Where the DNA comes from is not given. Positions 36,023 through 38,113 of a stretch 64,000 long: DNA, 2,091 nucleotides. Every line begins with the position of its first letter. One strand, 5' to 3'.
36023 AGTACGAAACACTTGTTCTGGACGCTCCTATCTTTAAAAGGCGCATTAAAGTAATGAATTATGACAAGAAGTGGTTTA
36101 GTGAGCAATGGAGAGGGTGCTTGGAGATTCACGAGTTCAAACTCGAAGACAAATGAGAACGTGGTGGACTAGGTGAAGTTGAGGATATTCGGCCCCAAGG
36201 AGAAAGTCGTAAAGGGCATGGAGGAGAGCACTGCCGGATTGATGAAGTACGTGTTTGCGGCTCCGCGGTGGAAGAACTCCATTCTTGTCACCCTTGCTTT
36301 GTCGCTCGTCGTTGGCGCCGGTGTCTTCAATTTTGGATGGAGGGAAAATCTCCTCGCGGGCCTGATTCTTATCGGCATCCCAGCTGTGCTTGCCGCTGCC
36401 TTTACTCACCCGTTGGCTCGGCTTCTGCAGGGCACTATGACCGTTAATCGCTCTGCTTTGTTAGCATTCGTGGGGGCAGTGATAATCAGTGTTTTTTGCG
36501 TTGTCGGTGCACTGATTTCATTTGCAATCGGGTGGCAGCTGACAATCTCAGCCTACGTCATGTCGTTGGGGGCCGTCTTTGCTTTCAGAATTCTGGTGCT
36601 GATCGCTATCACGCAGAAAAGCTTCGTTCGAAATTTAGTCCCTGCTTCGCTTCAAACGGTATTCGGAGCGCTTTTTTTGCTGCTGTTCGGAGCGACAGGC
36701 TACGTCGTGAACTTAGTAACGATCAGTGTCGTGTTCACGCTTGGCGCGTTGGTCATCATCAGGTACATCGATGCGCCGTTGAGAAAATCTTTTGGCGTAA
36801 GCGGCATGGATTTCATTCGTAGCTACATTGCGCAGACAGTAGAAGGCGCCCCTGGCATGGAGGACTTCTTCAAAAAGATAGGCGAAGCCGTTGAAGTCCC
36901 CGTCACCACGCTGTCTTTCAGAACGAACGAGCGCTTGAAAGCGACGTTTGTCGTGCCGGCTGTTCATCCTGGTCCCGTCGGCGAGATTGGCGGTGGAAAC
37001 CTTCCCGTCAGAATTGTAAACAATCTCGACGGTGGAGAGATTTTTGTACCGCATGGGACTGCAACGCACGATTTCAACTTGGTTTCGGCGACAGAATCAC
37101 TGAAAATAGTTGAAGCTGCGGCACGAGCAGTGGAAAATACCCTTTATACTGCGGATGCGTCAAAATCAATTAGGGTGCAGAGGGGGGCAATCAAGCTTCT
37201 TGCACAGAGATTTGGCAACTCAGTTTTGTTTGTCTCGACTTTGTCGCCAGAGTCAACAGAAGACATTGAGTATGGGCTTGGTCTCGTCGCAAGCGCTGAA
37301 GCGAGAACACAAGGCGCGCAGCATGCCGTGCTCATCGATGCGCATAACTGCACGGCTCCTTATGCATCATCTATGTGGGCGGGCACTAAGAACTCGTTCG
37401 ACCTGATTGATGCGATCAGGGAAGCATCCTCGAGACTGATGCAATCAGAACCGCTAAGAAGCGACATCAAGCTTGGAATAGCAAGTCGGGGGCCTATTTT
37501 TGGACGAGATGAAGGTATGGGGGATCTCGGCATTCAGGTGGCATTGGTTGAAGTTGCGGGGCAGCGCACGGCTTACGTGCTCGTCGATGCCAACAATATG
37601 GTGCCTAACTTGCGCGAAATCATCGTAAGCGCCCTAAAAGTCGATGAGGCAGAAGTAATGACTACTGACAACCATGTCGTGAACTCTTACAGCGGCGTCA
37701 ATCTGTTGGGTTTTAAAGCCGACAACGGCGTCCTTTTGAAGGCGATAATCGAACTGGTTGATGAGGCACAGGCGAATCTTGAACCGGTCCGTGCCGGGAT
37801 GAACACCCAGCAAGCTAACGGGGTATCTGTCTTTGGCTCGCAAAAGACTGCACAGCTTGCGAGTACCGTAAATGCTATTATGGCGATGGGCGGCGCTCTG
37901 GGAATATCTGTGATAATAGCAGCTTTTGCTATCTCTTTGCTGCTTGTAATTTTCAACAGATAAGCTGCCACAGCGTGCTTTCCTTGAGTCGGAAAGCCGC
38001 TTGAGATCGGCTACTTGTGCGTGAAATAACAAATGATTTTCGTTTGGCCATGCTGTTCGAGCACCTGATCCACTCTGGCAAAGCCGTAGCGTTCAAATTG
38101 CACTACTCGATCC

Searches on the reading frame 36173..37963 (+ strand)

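Call 40: search_protein_families(library=pfam, proteins=[window:36173-37963:+], max_evalue=0.00001)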
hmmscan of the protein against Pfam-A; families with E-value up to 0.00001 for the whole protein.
window:36173-37963:+ (596 aa): 1 family
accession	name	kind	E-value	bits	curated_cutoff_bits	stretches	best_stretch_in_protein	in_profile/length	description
PF09843.14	DUF2070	-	3.7e-166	554.2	30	1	21-588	2-561/561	Predicted membrane protein (DUF2070)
